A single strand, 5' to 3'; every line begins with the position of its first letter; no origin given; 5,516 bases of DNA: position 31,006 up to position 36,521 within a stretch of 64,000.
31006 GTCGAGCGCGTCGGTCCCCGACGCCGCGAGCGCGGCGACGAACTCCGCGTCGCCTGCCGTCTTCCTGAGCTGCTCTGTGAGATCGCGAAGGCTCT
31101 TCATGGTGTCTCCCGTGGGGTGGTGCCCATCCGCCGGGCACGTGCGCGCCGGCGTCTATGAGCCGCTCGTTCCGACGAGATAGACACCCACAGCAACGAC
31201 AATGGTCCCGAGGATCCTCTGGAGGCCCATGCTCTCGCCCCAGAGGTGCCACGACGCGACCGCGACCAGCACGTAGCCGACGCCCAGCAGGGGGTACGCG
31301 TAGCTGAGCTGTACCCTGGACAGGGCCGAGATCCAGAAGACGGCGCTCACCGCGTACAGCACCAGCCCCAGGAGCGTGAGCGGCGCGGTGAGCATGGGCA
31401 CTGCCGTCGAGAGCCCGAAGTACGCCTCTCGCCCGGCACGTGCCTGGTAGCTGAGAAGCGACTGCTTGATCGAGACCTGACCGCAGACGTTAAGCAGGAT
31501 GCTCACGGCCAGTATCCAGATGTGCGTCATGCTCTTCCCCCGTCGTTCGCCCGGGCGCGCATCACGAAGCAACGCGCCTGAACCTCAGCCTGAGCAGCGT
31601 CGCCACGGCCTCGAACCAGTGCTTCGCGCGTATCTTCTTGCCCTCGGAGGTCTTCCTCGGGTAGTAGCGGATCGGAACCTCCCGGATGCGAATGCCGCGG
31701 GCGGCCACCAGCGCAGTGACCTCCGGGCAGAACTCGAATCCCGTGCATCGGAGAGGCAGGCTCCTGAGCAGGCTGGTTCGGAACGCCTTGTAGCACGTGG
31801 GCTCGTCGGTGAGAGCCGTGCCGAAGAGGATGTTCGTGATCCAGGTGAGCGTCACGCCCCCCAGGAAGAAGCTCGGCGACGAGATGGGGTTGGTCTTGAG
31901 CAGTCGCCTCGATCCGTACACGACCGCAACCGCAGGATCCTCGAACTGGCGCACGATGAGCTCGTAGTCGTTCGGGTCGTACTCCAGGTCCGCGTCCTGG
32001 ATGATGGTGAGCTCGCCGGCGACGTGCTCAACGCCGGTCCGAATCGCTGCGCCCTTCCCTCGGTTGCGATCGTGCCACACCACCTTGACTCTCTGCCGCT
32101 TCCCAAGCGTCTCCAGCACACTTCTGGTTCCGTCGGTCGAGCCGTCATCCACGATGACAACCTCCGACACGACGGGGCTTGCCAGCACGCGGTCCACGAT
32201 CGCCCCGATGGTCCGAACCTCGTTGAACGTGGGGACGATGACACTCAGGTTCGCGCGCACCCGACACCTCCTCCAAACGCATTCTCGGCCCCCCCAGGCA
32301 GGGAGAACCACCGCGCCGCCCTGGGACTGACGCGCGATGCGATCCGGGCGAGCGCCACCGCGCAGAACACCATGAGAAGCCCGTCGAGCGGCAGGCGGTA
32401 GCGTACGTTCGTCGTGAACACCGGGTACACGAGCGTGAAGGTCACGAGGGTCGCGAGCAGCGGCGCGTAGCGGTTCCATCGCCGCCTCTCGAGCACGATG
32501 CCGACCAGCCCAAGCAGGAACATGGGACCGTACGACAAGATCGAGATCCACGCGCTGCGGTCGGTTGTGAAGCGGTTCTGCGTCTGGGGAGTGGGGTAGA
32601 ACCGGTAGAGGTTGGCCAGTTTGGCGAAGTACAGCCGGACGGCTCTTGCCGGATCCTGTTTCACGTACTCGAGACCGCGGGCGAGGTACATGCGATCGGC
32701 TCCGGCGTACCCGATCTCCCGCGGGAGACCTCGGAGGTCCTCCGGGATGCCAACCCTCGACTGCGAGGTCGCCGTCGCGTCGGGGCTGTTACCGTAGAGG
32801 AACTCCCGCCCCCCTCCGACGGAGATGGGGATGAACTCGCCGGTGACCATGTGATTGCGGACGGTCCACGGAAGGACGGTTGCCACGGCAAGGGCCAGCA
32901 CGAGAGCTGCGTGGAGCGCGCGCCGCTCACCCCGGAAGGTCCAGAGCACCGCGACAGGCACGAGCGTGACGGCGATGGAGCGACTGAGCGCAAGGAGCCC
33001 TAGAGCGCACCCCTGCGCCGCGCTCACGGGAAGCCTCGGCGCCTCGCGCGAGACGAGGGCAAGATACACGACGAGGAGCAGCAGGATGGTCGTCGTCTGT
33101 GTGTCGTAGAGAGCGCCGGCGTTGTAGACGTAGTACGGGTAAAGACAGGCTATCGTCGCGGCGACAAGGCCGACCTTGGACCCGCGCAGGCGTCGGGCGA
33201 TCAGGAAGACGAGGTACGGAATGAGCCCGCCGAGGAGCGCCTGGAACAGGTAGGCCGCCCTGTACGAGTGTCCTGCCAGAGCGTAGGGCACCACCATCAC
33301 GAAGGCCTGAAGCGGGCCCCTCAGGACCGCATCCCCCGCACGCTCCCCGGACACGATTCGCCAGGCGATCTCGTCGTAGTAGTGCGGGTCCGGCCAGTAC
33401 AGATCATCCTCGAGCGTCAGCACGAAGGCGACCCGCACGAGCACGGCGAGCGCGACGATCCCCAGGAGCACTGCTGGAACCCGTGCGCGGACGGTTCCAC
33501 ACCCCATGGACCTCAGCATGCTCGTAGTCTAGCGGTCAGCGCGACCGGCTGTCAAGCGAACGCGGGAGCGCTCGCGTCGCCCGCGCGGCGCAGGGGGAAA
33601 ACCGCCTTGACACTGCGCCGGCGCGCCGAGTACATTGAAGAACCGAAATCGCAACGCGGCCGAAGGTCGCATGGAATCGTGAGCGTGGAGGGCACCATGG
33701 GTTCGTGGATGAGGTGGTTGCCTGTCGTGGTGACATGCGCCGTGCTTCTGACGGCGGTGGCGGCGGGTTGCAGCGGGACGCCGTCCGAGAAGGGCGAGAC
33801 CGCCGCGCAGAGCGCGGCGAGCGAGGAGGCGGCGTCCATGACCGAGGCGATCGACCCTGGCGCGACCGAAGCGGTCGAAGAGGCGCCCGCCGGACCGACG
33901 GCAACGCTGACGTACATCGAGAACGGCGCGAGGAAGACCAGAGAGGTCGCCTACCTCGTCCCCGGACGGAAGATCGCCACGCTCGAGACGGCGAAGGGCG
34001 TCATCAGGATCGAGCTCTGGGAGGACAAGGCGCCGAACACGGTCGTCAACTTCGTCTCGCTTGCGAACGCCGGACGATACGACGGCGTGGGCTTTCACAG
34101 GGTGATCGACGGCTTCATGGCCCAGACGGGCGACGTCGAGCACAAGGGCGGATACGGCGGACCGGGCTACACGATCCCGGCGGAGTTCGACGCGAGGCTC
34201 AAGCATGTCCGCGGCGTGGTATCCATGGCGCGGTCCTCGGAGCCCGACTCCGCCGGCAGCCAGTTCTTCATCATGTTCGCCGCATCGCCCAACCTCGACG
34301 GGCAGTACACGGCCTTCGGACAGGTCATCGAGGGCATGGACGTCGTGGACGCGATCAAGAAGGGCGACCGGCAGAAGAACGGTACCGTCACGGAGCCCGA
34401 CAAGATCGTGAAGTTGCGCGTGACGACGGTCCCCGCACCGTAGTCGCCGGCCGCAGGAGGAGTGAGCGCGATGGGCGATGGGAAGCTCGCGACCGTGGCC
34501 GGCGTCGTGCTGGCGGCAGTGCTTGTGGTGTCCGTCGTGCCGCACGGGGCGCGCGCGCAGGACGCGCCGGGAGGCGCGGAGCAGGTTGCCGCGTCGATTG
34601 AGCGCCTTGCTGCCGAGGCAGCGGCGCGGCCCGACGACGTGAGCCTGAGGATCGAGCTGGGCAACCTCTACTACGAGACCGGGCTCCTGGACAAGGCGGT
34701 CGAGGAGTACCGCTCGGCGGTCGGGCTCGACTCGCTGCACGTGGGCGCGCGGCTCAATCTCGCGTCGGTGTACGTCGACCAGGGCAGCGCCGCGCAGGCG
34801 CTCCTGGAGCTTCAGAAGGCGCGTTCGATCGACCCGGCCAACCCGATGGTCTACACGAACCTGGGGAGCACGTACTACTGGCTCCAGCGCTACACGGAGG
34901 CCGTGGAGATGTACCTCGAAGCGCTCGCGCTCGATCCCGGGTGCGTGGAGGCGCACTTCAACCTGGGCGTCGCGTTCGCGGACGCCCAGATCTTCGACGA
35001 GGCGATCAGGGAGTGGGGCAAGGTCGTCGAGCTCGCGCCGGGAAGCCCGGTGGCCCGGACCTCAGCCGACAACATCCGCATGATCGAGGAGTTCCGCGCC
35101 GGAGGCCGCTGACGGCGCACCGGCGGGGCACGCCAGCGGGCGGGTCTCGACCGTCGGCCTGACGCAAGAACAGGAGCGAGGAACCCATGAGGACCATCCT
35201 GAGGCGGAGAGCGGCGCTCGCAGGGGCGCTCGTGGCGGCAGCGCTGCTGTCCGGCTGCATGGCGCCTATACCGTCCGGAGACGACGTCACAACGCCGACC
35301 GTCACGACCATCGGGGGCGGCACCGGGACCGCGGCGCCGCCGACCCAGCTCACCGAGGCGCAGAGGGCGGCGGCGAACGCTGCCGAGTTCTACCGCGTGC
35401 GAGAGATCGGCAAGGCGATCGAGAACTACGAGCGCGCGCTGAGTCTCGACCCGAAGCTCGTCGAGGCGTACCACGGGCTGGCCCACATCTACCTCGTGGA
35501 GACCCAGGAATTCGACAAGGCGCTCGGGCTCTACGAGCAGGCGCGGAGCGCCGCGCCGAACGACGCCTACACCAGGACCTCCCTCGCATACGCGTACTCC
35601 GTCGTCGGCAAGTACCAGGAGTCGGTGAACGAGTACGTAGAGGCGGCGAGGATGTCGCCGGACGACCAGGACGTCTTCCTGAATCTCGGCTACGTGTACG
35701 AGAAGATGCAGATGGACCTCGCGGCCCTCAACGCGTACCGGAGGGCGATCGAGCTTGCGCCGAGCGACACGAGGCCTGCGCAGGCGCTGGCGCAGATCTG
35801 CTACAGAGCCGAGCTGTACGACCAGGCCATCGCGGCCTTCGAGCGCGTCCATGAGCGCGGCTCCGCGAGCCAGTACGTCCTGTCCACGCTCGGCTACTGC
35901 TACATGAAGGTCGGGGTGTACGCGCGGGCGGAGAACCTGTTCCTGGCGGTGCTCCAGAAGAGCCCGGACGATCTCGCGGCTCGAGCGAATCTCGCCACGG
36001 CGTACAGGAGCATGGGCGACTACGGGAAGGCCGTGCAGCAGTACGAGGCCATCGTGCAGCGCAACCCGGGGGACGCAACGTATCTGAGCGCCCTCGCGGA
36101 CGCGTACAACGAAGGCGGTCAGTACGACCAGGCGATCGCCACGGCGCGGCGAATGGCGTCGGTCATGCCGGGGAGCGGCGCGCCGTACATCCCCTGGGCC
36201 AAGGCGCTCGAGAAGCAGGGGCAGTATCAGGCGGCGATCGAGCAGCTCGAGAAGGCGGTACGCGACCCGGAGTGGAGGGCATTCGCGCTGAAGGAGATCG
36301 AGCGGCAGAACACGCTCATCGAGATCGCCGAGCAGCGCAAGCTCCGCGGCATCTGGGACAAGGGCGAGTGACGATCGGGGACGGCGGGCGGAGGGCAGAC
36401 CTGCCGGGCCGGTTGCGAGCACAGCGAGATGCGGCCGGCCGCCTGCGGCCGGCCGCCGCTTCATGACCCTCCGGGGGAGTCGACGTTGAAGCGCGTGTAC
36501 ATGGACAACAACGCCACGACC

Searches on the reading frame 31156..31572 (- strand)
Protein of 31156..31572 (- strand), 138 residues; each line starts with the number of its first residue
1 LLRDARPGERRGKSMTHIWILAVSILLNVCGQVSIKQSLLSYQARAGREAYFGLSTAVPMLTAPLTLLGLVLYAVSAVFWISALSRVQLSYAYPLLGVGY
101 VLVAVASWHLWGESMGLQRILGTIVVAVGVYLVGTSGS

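Call 14: search_protein_families(library=pfam, proteins=[window:31156-31572:-], max_evalue=0.001)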
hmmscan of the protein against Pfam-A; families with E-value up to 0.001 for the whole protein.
window:31156-31572:- (138 aa): 2 families
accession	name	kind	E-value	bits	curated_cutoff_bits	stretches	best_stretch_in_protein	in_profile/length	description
PF00892.27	EamA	-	3.2e-06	27.9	28.2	1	63-134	63-134/135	EamA-like transporter family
PF00893.25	Multi_Drug_Res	-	4.7e-05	24.3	23.7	1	67-125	33-92/93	Small Multidrug Resistance protein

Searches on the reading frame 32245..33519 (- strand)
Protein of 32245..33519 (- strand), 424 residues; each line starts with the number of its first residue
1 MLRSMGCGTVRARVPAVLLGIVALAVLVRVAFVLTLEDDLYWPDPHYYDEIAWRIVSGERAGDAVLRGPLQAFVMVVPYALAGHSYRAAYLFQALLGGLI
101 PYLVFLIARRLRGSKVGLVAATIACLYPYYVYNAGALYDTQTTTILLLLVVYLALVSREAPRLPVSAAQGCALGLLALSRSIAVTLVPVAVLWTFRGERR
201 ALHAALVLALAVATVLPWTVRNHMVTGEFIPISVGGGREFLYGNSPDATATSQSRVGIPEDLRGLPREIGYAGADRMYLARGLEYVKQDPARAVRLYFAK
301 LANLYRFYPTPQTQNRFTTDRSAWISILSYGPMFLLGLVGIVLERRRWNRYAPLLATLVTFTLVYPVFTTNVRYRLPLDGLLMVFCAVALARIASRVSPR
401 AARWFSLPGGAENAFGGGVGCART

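Call 14: search_protein_families(library=pfam, proteins=[window:32245-33519:-], max_evalue=0.001)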
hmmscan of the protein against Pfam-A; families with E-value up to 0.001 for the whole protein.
window:32245-33519:- (424 aa): 2 families
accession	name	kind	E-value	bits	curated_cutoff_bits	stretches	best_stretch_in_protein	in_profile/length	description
PF13231.12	PMT_2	-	2e-09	38.3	26.1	1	68-218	3-160/160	Dolichyl-phosphate-mannose-protein mannosyltransferase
PF02516.20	STT3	-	4.4e-07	30.2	24.5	1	73-174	82-185/405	Oligosaccharyl transferase STT3, N-terminal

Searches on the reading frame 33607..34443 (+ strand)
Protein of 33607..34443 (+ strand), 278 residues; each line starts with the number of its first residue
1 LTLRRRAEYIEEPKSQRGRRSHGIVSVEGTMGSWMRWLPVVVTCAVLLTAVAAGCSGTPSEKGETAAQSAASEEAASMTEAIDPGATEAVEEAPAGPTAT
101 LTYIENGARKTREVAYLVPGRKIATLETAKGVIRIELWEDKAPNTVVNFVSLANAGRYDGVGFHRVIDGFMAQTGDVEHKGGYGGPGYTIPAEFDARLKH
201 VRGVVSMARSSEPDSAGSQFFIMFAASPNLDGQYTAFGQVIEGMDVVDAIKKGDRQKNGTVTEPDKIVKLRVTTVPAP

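Call 17: search_protein_families(library=pfam, proteins=[window:33607-34443:+], max_evalue=0.001)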
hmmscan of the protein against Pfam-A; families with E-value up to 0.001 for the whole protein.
window:33607-34443:+ (278 aa): 1 family
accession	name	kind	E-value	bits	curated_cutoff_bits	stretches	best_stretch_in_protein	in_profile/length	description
PF00160.26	Pro_isomerase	-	1.6e-49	168.6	21.7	1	125-272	3-159/159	Cyclophilin type peptidyl-prolyl cis-trans isomerase/CLD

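Call 70: search_solved_structures(query=window:33607-34443:+, max_evalue=1e-10)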
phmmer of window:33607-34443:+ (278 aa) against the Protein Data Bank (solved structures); distinct sequences matched with E-value up to 1e-10: 151 (the best 60 are shown).
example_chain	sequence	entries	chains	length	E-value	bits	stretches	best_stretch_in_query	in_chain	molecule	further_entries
2mvz_A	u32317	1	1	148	2.7e-30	108.9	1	130-260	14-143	Peptidyl-prolyl cis-trans isomerase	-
2oju_A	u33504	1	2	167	4.6e-27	98.3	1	119-252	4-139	PEPTIDYL-PROLYL CIS-TRANS ISOMERASE-LIKE 3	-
1xyh_A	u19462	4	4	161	1.5e-26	96.7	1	124-252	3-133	cyclophilin-like protein PPIL3b | Peptidyl-prolyl cis-trans isomerase-like 3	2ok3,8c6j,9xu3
6lkb_A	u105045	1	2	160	1.4e-25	93.4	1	126-269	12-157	Peptidyl-prolyl cis-trans isomerase CYP71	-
1j2a_A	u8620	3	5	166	3.7e-24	88.8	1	125-260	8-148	cyclophilin B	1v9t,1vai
7l6z_A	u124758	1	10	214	4.2e-24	88.7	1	125-223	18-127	Peptidyl-prolyl cis-trans isomerase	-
8xck_j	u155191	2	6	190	4.6e-24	88.5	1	120-253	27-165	Peptidyl-prolyl cis-trans isomerase A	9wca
1clh_A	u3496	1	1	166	5.9e-24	88.2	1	125-254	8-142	CYCLOPHILIN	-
8xi2_S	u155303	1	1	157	1.5e-23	86.8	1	124-251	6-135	Peptidyl-prolyl cis-trans isomerase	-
3jb9_d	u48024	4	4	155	1.6e-23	86.8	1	125-269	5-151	Peptidyl-prolyl cis-trans isomerase ppi1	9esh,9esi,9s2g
8ro0_S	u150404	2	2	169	1.9e-23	86.5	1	125-255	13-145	Peptidyl-prolyl cis-trans isomerase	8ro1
9l5r_S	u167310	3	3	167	2.8e-23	86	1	125-248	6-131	Peptidyl-prolyl cis-trans isomerase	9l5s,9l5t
1xo7_A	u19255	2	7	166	3.2e-23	85.7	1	131-271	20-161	cyclophilin | PEPTIDYL-PROLYL CIS-TRANS ISOMERASE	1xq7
1w74_A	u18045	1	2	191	1.3e-22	83.8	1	123-269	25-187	PEPTIDYL-PROLYL CIS-TRANS ISOMERASE A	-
5ex2_A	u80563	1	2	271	1.3e-22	83.8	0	122-220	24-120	Peptidyl-prolyl cis-trans isomerase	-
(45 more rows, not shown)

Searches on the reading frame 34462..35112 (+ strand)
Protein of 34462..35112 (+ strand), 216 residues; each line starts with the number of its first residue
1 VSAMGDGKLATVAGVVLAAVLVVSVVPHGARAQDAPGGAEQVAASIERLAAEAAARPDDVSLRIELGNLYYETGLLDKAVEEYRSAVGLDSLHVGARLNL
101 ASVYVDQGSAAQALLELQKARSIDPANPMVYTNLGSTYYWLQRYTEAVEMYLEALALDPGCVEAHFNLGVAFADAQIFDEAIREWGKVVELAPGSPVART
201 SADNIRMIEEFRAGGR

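Call 17: search_protein_families(library=pfam, proteins=[window:34462-35112:+], max_evalue=0.001)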
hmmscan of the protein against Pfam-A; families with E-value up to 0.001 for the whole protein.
window:34462-35112:+ (216 aa): 18 families
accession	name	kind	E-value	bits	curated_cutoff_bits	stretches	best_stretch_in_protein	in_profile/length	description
PF13414.12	TPR_11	-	3.7e-26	91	26.8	3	138-173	4-39/42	TPR repeat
PF07719.23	TPR_2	-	5.4e-23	79.6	27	2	130-160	3-33/34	Tetratricopeptide repeat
PF13432.12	TPR_16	-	1e-21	77.4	32.7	2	134-196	3-65/65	Tetratricopeptide repeat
PF00515.34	TPR_1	-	8.9e-21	73.2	27.8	1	130-160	3-33/34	Tetratricopeptide repeat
PF13181.12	TPR_8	-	1.4e-16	59.6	25.7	1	130-160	3-33/34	Tetratricopeptide repeat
PF14559.12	TPR_19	-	2.3e-15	57.1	25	3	105-150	2-47/68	Tetratricopeptide repeat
PF13428.12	TPR_14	-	4.4e-14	52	23.5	1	133-169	6-42/44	Tetratricopeptide repeat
PF13431.12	TPR_17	-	5e-11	42.4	24.4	0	151-181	2-32/34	Tetratricopeptide repeat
PF13424.12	TPR_12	-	5.8e-10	39.7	30.1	1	130-182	5-65/77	Tetratricopeptide repeat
PF13174.12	TPR_6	-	2e-09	37.9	26.3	0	163-195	1-33/33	Tetratricopeptide repeat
PF13374.12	TPR_10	-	3e-09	37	27.5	1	131-157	5-31/42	Tetratricopeptide repeat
PF13176.12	TPR_7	-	5.3e-07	29.7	27.9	0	132-161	3-34/36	Tetratricopeptide repeat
PF14561.12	TPR_20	-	1.5e-06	28.9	25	0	43-82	5-44/90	Tetratricopeptide repeat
PF13371.12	TPR_9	-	1.6e-06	28.5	35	0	55-85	24-54/73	Tetratricopeptide repeat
PF13429.12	TPR_15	-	7.7e-06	26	26.2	1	39-156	126-242/280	Tetratricopeptide repeat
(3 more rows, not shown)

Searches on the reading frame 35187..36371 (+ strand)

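Call 17: search_protein_families(library=pfam, proteins=[window:35187-36371:+], max_evalue=0.001)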
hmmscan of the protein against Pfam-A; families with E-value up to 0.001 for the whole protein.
window:35187-36371:+ (394 aa): 24 families
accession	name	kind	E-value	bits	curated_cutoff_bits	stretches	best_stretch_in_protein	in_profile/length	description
PF07719.23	TPR_2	-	6.2e-30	101.3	27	0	267-296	5-34/34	Tetratricopeptide repeat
PF00515.34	TPR_1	-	9.8e-29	98.4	27.8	2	163-194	3-34/34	Tetratricopeptide repeat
PF13428.12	TPR_14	-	2.5e-28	96.1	23.5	1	264-305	2-43/44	Tetratricopeptide repeat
PF14559.12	TPR_19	-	6.5e-28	97.3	25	3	244-304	6-66/68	Tetratricopeptide repeat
PF13181.12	TPR_8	-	5.5e-25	85.8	25.7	0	163-193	3-33/34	Tetratricopeptide repeat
PF13414.12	TPR_11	-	1.2e-24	86.2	26.8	2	75-103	11-39/42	TPR repeat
PF13431.12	TPR_17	-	4.2e-24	83.2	24.4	2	81-119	2-32/34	Tetratricopeptide repeat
PF13176.12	TPR_7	-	1.7e-21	74.9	27.9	0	267-294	3-32/36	Tetratricopeptide repeat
PF13432.12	TPR_16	-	3e-21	75.9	32.7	2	269-323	3-57/65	Tetratricopeptide repeat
PF13424.12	TPR_12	-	1.2e-20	73.9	30.1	1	232-288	6-70/77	Tetratricopeptide repeat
PF12895.13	ANAPC3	-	2.2e-17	63.5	27.2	2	277-357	3-82/82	Anaphase-promoting complex, cyclosome, subunit 3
PF23914.1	TPR_CcmH_CycH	-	1.3e-14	54.8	42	1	157-262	46-154/158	Cytochrome c-type biogenesis protein H TPR domain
PF13174.12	TPR_6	-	4.2e-14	52.6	26.3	0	268-295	5-32/33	Tetratricopeptide repeat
PF13371.12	TPR_9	-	1.5e-13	51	35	0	235-298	1-64/73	Tetratricopeptide repeat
PF25064.1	ARM_TT21_5th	-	9.5e-10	39.3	27.8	1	277-369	15-110/117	TT21 fifth ARM repeats domain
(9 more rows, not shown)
